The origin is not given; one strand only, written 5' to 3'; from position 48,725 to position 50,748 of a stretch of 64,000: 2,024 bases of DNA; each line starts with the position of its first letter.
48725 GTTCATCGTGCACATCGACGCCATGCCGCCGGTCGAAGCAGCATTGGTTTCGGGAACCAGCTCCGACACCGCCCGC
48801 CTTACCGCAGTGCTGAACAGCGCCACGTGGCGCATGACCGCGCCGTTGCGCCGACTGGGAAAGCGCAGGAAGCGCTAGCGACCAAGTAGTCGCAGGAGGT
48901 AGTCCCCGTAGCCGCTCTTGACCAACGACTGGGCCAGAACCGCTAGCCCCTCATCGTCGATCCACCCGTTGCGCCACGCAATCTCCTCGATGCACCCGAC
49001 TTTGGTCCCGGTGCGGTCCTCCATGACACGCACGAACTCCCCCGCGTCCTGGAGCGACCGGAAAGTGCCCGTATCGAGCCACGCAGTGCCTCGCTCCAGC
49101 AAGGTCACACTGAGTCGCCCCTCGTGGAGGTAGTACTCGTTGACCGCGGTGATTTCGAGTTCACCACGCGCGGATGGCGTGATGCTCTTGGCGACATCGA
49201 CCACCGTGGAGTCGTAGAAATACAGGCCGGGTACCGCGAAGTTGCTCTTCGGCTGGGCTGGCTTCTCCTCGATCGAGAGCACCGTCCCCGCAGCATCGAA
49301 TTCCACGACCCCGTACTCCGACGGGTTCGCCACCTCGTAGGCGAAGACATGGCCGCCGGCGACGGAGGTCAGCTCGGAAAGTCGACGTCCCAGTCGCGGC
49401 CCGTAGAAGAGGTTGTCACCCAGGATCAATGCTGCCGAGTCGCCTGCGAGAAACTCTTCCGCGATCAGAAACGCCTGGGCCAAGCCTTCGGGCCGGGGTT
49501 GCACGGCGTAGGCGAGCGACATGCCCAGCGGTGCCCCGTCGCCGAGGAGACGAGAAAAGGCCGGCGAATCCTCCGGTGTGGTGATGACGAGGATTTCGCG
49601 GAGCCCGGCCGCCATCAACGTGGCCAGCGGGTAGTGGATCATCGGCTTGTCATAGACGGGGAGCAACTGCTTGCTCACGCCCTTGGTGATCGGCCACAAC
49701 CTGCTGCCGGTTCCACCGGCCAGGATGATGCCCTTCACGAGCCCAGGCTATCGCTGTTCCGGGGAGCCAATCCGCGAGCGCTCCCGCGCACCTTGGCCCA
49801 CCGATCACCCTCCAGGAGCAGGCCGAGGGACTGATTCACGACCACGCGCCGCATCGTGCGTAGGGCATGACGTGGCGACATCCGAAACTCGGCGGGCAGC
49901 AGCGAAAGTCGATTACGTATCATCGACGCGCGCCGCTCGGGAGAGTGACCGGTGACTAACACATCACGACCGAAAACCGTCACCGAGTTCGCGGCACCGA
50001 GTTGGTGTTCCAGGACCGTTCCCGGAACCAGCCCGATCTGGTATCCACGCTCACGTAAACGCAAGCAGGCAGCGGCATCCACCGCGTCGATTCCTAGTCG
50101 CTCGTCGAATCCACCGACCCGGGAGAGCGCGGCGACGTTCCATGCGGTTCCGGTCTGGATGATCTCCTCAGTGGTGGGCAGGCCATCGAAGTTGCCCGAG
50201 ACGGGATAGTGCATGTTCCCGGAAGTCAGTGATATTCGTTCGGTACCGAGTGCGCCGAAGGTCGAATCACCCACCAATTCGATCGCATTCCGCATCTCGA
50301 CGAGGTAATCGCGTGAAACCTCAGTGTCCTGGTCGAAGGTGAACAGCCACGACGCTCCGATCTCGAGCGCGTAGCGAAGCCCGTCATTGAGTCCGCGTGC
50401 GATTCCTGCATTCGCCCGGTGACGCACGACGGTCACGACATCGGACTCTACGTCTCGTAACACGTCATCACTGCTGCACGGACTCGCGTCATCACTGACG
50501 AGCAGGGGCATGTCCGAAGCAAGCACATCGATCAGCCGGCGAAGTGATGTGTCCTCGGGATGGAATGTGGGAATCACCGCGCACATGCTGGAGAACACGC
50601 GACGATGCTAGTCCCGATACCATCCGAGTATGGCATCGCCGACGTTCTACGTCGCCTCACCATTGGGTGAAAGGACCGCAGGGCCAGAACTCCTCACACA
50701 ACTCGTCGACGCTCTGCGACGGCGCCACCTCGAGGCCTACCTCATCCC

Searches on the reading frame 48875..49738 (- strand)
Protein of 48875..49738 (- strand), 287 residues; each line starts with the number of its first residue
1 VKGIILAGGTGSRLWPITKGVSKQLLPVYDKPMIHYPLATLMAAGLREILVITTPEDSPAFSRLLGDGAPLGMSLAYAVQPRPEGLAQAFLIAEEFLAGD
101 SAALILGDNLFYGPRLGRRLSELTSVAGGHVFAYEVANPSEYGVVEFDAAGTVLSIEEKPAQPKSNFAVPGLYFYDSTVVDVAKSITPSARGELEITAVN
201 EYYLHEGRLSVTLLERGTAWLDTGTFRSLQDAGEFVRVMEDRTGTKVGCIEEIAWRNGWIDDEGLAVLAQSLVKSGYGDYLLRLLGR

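Call 8: search_protein_families(library=pfam, proteins=[window:48875-49738:-], max_evalue=0.001)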
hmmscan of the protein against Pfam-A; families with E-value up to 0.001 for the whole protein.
window:48875-49738:- (287 aa): 2 families
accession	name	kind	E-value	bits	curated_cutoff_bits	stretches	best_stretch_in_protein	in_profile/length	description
PF00483.29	NTP_transferase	-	1.8e-68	231.2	21.2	1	2-236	1-242/245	Nucleotidyl transferase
PF12804.13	NTP_transf_3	-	9.6e-11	42.6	27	1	3-132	1-119/160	MobA-like NTP transferase domain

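Call 18: search_protein_families(library=ncbifam, proteins=[window:48875-49738:-], max_evalue=0.001)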
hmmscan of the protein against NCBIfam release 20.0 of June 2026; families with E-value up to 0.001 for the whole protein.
window:48875-49738:- (287 aa): 29 families (the best 25 are shown)
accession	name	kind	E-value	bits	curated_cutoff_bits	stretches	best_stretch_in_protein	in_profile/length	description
TIGR01207.1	rmlA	equivalog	7e-134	445.4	360.65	1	2-285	1-285/286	glucose-1-phosphate thymidylyltransferase RfbA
NF012024.0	PRK15480.1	equivalog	9.6e-117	389.3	588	1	2-285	5-289/292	glucose-1-phosphate thymidylyltransferase RfbA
TIGR01208.1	rmlA_long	equivalog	1.1e-47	162.7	320.25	1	2-236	1-234/353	glucose-1-phosphate thymidylyltransferase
TIGR03992.1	Arch_glmU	subfamily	1.1e-41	143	292.1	1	1-234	1-225/393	bifunctional sugar-1-phosphate nucleotidylyltransferase/acetyltransferase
NF041313.1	UDPGP_AglF_Halo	equivalog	3.5e-29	101.9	400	1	1-208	1-207/234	UTP--glucose-1-phosphate uridylyltransferase AglF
NF041173.1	Sug_nt_acttase_Thmprot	equivalog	8.2e-29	100.7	600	1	1-253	1-242/405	bifunctional sugar-1-phosphate nucleotidylyltransferase/acetyltransferase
TIGR01099.1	galU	equivalog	1.3e-21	77.4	326.8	2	2-54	3-55/261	UTP--glucose-1-phosphate uridylyltransferase GalU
NF052502.1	man1P_GTase_Rv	exception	2.6e-21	75.9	440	1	3-184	3-183/352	mannose-1-phosphate guanylyltransferase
NF045761.1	NAMPUrTaseMurU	equivalog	1.6e-15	57.6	250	1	1-232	1-223/226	N-acetylmuramate alpha-1-phosphate uridylyltransferase MurU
NF009928.0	PRK13389.1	equivalog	2.5e-11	43.3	548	1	2-54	10-62/302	UTP--glucose-1-phosphate uridylyltransferase GalU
NF007516.0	PRK10122.1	equivalog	4.5e-11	42.4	534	1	2-54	5-57/297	UTP--glucose-1-phosphate uridylyltransferase GalF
NF003670.0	PRK05293.1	equivalog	6.9e-11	41.7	470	1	134-232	155-254/382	glucose-1-phosphate adenylyltransferase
TIGR02091.1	glgC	equivalog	2.5e-10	40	424.9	1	3-53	3-54/364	glucose-1-phosphate adenylyltransferase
TIGR01105.1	galF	equivalog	2.7e-09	36.6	659.2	1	2-54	5-57/297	GalU regulator GalF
NF049965.1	GlMnHpPGnyltfHddC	equivalog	1e-08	35.1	300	1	1-179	1-171/221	D-glycero-D-manno-heptose 1-phosphate guanosyltransferase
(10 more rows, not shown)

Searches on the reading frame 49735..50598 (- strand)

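Call 8: search_protein_families(library=pfam, proteins=[window:49735-50598:-], max_evalue=0.001)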
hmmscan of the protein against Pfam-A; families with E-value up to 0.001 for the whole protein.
window:49735-50598:- (287 aa): 2 families
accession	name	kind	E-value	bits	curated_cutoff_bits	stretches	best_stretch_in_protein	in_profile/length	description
PF00535.33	Glycos_transf_2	-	1.8e-09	38.2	23.3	1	7-107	2-104/168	Glycosyl transferase family 2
PF13506.12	Glyco_transf_21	-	0.00065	19.6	21.7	0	80-209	29-166/174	Glycosyl transferase family 21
